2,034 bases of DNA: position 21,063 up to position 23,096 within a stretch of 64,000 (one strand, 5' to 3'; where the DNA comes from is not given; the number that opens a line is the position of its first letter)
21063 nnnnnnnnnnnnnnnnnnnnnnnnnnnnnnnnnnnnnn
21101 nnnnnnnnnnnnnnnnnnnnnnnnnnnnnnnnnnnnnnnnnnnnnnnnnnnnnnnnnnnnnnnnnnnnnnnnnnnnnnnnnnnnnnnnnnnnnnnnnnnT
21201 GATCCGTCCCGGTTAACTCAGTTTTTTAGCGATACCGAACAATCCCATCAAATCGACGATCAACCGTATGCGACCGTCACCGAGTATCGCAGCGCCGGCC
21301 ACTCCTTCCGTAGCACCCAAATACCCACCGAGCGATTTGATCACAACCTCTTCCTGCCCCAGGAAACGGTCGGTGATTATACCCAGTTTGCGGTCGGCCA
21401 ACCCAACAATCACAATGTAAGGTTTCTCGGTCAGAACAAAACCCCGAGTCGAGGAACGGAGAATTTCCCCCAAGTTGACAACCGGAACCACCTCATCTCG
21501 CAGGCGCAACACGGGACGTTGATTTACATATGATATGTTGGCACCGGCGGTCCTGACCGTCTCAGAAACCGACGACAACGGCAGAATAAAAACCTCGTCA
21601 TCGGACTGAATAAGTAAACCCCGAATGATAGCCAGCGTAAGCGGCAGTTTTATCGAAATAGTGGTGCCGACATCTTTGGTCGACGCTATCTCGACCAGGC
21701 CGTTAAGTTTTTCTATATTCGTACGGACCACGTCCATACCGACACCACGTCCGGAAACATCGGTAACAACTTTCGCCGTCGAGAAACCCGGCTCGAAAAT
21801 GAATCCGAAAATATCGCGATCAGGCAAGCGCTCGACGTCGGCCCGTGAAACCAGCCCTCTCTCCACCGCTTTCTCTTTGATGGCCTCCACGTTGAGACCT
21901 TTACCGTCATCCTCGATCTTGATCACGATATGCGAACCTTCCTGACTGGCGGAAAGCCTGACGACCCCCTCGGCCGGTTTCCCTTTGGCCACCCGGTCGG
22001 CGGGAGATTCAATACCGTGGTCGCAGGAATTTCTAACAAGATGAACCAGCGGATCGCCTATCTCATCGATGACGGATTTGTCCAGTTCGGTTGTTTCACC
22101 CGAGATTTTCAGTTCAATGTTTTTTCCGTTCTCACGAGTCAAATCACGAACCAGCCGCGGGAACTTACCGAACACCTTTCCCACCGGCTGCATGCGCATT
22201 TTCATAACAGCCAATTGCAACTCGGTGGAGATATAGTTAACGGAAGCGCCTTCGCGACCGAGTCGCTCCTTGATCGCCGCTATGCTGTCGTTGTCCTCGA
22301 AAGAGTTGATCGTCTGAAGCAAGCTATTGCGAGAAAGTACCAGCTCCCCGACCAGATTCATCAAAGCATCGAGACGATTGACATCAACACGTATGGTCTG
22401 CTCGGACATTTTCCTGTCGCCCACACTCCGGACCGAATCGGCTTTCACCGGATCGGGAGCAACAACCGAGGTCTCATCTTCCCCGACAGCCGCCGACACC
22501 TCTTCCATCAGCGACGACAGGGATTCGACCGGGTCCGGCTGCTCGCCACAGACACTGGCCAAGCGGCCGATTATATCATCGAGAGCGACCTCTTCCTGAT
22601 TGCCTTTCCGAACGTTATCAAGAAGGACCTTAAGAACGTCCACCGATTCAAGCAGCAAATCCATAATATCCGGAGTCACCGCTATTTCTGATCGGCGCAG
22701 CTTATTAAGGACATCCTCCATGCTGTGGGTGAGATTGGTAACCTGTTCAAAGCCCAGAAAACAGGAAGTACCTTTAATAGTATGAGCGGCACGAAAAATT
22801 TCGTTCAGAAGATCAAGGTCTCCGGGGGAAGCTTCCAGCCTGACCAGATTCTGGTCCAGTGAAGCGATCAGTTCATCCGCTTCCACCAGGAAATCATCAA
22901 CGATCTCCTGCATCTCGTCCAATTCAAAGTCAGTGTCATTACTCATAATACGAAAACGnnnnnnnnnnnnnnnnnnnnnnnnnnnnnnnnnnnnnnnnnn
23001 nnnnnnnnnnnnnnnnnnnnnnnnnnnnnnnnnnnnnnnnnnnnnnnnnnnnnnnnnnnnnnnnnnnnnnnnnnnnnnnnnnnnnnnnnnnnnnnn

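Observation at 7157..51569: Recurrent GTTMA-N15/16-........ promoter-like motif in five intergenic regions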

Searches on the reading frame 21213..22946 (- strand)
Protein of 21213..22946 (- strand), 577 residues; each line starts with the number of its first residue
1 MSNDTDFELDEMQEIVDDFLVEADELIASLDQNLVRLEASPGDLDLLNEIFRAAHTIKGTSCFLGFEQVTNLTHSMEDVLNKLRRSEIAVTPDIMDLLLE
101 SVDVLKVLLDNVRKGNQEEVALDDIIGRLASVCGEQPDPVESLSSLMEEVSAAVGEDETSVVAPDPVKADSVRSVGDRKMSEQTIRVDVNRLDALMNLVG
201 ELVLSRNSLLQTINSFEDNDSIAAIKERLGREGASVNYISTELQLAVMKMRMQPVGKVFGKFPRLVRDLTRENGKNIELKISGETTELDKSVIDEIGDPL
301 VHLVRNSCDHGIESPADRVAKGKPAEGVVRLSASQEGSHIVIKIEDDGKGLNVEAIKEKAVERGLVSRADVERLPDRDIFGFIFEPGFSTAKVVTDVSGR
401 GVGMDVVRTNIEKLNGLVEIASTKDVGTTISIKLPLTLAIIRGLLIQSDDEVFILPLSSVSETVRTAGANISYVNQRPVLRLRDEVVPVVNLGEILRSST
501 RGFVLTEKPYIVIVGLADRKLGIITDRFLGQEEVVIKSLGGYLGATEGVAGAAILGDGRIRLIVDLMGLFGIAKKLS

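Call 7: search_protein_families(library=pfam, proteins=[window:21213-22946:-])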
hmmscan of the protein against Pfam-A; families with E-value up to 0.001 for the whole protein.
window:21213-22946:- (577 aa): 4 families
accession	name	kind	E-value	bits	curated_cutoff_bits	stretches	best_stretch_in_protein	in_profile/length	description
PF01584.24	CheW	-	2.4e-23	82.7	23.5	1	443-570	2-134/138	CheW-like domain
PF01627.28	Hpt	-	7.8e-19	68.1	24.6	1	14-105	1-81/84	Hpt domain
PF02895.20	H-kinase_dim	-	1.3e-17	64.4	23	1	182-250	1-68/68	Signal transducing histidine kinase, homodimeric domain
PF02518.31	HATPase_c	-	2.8e-16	60.4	26.4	1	298-437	4-110/111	Histidine kinase-, DNA gyrase B-, and HSP90-like ATPase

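Call 17: find_related_loci(query=window:21213-22946:-, collection=genome_contigs, flank=10000)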
Query window:21213-22946:- (577 aa) in genome_contigs; peptide patterns used: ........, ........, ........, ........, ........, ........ (x = any residue, [..] = any of these).
600 stretches matched a pattern (row limit reached: there are more); 594 encode a relative of the query (tblastn E <= 1e-3); the best 80 are kept; 80 distinct loci.
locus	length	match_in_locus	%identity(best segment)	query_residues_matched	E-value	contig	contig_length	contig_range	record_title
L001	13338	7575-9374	66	1-577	0e+0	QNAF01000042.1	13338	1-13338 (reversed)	MAG: Candidatus Zixiibacteriota bacterium isolate B22_G1 B22_Guay1_scaffold_01469, whole genome shotgun sequence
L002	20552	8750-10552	65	1-575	0e+0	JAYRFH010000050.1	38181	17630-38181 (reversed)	MAG: Candidatus Zixiibacteriota bacterium isolate SH_SHASGE3bin.27 k141_307522, whole genome shotgun sequence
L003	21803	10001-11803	65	1-575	0e+0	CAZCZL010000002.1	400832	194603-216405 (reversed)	MAG TPA_asm: uncultured Ignavibacteriales bacterium isolate binchicken_co16_343 genome assembly, contig: NODE_12_length_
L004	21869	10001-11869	61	1-577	0e+0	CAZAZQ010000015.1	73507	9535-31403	MAG TPA_asm: uncultured Ignavibacteriales bacterium isolate SRP338002_co1_91 genome assembly, contig: NODE_343_length_73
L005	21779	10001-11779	66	1-575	0e+0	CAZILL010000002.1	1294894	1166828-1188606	MAG TPA_asm: uncultured Ignavibacteriales bacterium isolate SRP302447_co3_184 genome assembly, contig: NODE_4_length_129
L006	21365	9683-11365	65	1-577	0e+0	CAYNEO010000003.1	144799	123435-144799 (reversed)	MAG TPA_asm: uncultured Ignavibacteriales bacterium isolate binchicken_co150_676 genome assembly, contig: NODE_115_lengt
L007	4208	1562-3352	63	6-577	0e+0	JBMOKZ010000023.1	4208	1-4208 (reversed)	MAG: Candidatus Zixiibacteriota bacterium isolate Betzabe_MAG011 MAG011_23, whole genome shotgun sequence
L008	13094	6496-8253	63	5-576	0e+0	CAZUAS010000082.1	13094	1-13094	MAG TPA_asm: uncultured Ignavibacteriales bacterium isolate binchicken_co43_183 genome assembly, contig: NODE_8520_lengt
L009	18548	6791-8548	50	4-575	0e+0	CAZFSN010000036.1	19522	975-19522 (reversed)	MAG TPA_asm: uncultured Ignavibacteria bacterium isolate binchicken_co129_624 genome assembly, contig: NODE_8079_length_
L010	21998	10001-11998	65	1-577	1e-177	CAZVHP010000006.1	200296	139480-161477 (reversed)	MAG TPA_asm: uncultured Ignavibacteriales bacterium isolate SRP241341_co1_208 genome assembly, contig: NODE_57_length_20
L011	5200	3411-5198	48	3-546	2e-179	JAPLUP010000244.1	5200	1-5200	MAG: Candidatus Zixiibacteriota bacterium isolate LacPavin_0920_SED4_MAG_53_9 LacPavin_0920_SED4_scaffold_873324, whole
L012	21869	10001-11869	48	9-576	3e-174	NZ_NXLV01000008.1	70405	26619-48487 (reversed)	Helicobacter brantae strain MIT 04-9366 _8_7040538.9463, whole genome shotgun sequence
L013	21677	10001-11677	47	10-570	3e-161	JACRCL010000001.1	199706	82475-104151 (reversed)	MAG: Deltaproteobacteria bacterium isolate NC_groundwater_1645_Pr3_B-0.1um_57_199 SR-2_scaffold_141_215371, whole genome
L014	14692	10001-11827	45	5-566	1e-158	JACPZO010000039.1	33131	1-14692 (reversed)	MAG: Nitrospirae bacterium isolate NC_groundwater_891_Pr1_S2p5_65_34 Montesol18_S2p5_coassembly_scaffold_24415, whole ge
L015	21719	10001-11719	46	4-565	9e-156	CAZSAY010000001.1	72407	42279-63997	MAG TPA_asm: uncultured Thermodesulfobacteriota bacterium isolate binchicken_co172_23 genome assembly, contig: NODE_170_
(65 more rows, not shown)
